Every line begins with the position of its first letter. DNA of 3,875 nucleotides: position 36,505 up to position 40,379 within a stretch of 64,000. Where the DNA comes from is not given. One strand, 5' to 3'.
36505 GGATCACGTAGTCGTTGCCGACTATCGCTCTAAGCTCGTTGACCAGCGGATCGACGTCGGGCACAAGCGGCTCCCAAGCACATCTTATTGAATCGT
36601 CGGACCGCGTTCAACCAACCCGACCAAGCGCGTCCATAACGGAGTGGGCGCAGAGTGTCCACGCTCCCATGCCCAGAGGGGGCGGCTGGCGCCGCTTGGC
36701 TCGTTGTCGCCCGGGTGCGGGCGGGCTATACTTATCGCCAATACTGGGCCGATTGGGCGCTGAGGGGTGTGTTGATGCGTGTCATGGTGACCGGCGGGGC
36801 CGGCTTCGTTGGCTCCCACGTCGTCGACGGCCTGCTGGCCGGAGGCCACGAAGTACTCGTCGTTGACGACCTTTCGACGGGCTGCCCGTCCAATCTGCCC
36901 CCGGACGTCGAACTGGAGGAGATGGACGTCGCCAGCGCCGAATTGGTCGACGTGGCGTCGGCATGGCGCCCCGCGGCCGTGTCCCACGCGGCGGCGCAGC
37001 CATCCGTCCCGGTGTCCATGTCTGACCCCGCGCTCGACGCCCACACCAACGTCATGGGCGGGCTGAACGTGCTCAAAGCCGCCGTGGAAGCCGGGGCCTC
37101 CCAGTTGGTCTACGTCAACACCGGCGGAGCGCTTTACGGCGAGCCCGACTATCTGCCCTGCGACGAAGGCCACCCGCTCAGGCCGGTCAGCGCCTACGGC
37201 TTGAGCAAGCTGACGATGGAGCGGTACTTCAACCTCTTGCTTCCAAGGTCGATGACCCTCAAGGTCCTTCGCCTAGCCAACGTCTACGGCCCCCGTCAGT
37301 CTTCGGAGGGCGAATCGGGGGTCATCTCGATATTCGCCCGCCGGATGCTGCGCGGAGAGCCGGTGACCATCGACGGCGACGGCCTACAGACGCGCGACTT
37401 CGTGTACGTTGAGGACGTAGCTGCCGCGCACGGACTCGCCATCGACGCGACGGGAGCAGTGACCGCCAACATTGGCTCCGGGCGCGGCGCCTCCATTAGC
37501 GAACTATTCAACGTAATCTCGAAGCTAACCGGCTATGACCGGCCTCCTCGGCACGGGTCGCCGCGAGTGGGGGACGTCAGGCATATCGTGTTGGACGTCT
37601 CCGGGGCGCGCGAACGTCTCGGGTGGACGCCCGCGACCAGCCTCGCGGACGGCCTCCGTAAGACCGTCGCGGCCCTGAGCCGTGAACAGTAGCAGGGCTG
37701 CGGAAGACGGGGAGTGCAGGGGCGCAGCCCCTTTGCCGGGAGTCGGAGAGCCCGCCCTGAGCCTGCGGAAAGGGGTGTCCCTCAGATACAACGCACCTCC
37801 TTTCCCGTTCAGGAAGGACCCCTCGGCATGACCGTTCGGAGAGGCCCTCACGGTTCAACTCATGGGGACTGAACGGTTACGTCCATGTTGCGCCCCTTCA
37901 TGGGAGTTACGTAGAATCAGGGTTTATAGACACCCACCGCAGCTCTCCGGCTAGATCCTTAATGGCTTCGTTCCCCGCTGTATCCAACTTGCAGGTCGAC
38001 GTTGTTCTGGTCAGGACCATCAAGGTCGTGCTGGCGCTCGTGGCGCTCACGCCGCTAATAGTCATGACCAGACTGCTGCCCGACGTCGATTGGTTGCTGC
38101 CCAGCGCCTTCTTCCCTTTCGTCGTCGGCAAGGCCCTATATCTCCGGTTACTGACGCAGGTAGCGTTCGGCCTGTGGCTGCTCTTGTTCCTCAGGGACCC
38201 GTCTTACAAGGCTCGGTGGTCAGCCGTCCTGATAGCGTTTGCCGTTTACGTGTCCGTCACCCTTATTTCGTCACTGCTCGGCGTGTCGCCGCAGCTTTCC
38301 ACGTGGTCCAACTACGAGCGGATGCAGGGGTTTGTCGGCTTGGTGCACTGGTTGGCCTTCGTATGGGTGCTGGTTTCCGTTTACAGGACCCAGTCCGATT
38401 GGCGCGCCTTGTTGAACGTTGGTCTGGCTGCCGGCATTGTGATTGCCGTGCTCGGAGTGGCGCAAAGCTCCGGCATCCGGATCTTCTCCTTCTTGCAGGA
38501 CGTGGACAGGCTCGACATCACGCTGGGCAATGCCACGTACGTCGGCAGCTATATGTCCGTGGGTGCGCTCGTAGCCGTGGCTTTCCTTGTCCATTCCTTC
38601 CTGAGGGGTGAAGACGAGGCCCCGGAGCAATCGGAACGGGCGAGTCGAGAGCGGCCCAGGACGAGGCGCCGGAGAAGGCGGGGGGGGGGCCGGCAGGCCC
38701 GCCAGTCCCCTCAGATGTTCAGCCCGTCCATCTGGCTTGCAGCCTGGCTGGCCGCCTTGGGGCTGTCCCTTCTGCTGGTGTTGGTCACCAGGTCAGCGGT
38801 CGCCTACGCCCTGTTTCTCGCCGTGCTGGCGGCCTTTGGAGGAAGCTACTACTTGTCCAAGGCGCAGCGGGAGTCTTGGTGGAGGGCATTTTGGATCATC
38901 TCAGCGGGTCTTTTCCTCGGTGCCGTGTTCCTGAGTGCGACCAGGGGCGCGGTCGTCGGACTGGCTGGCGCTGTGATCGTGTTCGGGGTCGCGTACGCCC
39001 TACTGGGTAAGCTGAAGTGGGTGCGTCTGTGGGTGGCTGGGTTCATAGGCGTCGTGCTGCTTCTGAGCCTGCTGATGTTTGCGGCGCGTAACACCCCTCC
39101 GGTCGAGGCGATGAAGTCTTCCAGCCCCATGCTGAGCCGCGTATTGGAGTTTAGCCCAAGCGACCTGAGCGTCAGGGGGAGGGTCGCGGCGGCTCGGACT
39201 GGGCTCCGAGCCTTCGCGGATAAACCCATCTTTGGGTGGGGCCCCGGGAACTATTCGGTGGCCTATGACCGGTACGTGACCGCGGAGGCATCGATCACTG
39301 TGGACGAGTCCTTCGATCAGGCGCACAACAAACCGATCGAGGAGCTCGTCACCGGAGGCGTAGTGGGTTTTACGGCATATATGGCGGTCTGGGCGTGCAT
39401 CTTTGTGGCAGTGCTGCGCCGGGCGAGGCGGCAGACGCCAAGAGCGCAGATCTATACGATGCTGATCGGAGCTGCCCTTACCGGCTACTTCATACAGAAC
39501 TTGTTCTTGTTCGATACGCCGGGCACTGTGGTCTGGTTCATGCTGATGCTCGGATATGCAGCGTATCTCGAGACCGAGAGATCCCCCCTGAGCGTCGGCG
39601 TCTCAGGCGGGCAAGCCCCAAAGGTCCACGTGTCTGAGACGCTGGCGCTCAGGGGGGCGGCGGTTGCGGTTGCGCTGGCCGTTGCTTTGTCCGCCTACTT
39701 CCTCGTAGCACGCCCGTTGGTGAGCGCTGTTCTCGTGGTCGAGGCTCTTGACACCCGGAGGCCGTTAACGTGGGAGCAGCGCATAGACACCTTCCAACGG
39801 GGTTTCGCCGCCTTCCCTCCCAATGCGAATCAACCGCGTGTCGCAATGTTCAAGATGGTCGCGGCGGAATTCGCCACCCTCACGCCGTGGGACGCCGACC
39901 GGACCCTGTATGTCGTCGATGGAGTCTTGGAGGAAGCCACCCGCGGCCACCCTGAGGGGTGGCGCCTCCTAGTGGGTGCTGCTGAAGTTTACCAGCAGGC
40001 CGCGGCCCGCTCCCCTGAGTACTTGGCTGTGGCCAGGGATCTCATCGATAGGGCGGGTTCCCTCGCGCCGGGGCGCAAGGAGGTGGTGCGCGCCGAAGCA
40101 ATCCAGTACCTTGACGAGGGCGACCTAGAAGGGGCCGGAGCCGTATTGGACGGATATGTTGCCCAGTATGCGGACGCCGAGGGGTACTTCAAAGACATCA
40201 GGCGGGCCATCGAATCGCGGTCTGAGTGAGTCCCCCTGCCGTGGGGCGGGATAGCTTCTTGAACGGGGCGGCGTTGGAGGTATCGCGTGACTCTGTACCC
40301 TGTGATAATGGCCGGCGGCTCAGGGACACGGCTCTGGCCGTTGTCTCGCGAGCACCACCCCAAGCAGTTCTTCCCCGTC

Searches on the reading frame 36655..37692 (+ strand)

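Call 40: search_protein_families(library=pfam, proteins=[window:36655-37692:+], max_evalue=0.00001)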
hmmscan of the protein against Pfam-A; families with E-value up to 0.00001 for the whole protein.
window:36655-37692:+ (345 aa): 5 families
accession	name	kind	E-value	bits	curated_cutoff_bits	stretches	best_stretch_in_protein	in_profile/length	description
PF01370.27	Epimerase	-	3.9e-52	177.5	20.9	1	43-266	1-230/240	NAD dependent epimerase/dehydratase family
PF16363.11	GDP_Man_Dehyd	-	7.5e-40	137.8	27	1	44-337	1-332/332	GDP-mannose 4,6 dehydratase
PF04321.23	RmlD_sub_bind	-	4.4e-15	55.9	27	1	41-257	1-191/287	RmlD substrate binding domain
PF02719.21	Polysacc_synt_2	-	1.2e-14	54.6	20.2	1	43-254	1-208/293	Polysaccharide biosynthesis protein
PF01073.25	3Beta_HSD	-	8.8e-14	51.6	22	1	44-264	1-230/280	3-beta hydroxysteroid dehydrogenase/isomerase family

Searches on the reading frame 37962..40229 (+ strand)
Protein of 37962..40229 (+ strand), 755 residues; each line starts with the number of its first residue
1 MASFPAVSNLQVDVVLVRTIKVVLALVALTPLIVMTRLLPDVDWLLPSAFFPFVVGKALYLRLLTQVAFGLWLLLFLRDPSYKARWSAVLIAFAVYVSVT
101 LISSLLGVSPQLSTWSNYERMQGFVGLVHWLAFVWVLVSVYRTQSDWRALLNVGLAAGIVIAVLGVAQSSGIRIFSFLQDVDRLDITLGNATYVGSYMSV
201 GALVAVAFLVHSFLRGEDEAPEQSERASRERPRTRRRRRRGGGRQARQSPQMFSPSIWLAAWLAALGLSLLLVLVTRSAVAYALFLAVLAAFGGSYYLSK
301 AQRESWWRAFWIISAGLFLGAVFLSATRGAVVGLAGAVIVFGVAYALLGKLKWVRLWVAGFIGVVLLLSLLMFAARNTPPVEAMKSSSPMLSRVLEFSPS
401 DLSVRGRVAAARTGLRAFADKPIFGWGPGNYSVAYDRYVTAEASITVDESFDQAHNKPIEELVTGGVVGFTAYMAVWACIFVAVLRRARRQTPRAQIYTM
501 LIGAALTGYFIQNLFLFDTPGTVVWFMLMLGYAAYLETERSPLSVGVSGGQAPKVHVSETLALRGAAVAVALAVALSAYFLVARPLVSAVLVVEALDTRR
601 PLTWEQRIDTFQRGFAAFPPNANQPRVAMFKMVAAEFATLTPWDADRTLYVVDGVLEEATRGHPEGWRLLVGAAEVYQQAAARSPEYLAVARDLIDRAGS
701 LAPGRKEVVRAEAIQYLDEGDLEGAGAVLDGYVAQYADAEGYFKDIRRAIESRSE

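Call 40: search_protein_families(library=pfam, proteins=[window:37962-40229:+], max_evalue=0.00001)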
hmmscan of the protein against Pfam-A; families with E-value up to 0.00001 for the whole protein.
window:37962-40229:+ (755 aa): 1 family
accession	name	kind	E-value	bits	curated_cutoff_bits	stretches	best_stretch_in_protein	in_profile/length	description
PF04932.20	Wzy_C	-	4.9e-19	69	31.7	1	315-473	3-148/149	O-Antigen ligase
